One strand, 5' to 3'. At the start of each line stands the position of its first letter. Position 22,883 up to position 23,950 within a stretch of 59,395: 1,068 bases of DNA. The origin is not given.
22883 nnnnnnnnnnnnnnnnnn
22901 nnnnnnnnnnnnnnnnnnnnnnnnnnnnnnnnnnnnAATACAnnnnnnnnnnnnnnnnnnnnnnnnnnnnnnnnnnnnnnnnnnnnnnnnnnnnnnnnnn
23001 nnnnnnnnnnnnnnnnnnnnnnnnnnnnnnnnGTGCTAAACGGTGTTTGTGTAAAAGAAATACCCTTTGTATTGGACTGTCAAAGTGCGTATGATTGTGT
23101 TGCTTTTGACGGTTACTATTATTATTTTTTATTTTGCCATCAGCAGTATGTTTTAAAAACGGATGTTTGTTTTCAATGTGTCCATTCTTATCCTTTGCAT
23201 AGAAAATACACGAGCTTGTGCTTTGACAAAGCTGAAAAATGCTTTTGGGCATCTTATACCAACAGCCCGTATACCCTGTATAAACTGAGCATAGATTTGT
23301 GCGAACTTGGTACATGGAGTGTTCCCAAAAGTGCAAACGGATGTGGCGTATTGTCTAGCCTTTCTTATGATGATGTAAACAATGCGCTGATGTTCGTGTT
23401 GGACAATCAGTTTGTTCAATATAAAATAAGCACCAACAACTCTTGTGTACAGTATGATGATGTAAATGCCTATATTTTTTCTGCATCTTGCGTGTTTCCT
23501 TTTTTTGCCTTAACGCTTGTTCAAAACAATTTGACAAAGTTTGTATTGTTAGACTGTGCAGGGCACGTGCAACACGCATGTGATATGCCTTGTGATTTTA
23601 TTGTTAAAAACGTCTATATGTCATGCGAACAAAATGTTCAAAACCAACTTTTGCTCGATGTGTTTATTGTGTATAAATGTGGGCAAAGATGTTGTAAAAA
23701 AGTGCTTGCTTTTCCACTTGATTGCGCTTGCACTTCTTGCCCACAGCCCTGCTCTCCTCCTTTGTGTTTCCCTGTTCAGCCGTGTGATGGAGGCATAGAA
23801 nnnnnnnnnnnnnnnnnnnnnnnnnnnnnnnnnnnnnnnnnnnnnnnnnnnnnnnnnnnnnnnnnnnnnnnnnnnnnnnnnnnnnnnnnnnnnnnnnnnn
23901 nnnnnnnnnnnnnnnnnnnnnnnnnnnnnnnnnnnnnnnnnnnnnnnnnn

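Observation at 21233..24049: Three tandem genes share an unrecognised ~65-residue C-terminal module ending in Cys-rich tails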

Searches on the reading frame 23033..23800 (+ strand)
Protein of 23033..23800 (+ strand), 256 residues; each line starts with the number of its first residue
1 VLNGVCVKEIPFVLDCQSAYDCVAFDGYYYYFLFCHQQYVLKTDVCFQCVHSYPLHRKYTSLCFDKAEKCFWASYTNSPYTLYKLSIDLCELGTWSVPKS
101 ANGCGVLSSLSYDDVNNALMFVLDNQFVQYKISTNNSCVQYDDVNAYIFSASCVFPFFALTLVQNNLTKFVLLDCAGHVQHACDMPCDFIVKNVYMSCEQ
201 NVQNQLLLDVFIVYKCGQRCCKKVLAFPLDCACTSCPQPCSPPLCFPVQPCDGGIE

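Call 29: find_homologous_proteins(query=window:23033-23800:+, max_evalue=0.001)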
Query window:23033-23800:+ (256 aa): 1 proteins with E <= 0.001 among 236 candidates.
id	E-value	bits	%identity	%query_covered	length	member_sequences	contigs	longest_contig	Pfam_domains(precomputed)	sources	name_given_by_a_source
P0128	5.7e-175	598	100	100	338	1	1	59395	PF26595.1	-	-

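Call 60: search_protein_representatives(protein=P0128)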
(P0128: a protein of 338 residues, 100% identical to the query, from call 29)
Query: 338 residues. Proteins with E-value up to 0.001 (for the whole library): 1058; up to 1e-10: 258; up to 1e-30: 5. The best 150 are listed.
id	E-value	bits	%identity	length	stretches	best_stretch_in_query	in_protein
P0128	3.5e-231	782.9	100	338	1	1-338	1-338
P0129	3.6e-37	144.9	31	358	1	14-332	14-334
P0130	4.0e-33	131.6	33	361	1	6-327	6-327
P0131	5.1e-32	127.9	32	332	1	11-333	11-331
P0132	5.3e-32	127.9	29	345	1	21-331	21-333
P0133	1.3e-29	120.0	31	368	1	3-335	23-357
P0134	1.4e-29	119.9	31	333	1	14-328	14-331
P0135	6.0e-29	117.8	32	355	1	10-334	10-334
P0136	7.3e-29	117.5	30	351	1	10-334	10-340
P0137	1.2e-28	116.9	31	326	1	17-327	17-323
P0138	1.3e-28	116.8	29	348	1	11-320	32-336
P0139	1.6e-28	116.5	34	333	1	22-332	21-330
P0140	1.8e-28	116.3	32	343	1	21-336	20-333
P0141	2.0e-28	116.1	29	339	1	10-319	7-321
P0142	2.4e-28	115.9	30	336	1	20-333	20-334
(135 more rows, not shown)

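Call 65: search_solved_structures(query=A5, max_evalue=1)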
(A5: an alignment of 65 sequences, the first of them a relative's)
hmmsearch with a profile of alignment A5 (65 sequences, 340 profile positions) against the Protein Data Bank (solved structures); distinct sequences matched with E-value up to 1: 14.
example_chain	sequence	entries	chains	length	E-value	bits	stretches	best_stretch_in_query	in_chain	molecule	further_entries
9ihh_A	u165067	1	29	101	2.9e-16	62.8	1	253-330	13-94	Ex vivo spore-silk A-ENA fibers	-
7bie_A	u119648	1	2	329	5.5e-12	48.8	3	102-183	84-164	nvWRAP-T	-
2ymu_A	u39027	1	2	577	3.6e-11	46.1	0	101-195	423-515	WD-40 REPEAT PROTEIN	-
7big_A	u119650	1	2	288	1.7e-09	40.6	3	101-187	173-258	v13WRAP-T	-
7bif_A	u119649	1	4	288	2.1e-09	40.3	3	102-187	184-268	v22WRAP-T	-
7bid_A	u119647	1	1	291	2.7e-09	39.9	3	102-185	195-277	v31WRAP-T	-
6r60_A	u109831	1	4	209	0.0057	19.1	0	99-184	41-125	WD-40 repeat protein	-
3qqz_A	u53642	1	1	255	0.022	17.2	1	34-125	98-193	Putative uncharacterized protein yjiK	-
6r5y_A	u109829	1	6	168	0.024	17.1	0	102-182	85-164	WD-40 repeat protein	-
8tpu_S8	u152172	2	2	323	0.23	13.8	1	103-244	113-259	Receptor for activated c kinase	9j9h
5nnz_B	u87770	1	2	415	0.25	13.7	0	96-166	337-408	Dynein assembly factor with WDR repeat domains 1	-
8yq1_A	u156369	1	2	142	0.48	12.8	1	120-194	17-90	Fibroblast growth factor 10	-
1nun_A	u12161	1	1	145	0.5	12.8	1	120-194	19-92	Fibroblast growth factor-10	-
7qca_SGG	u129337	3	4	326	0.56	12.6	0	103-183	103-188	Guanine nucleotide binding protein beta subunit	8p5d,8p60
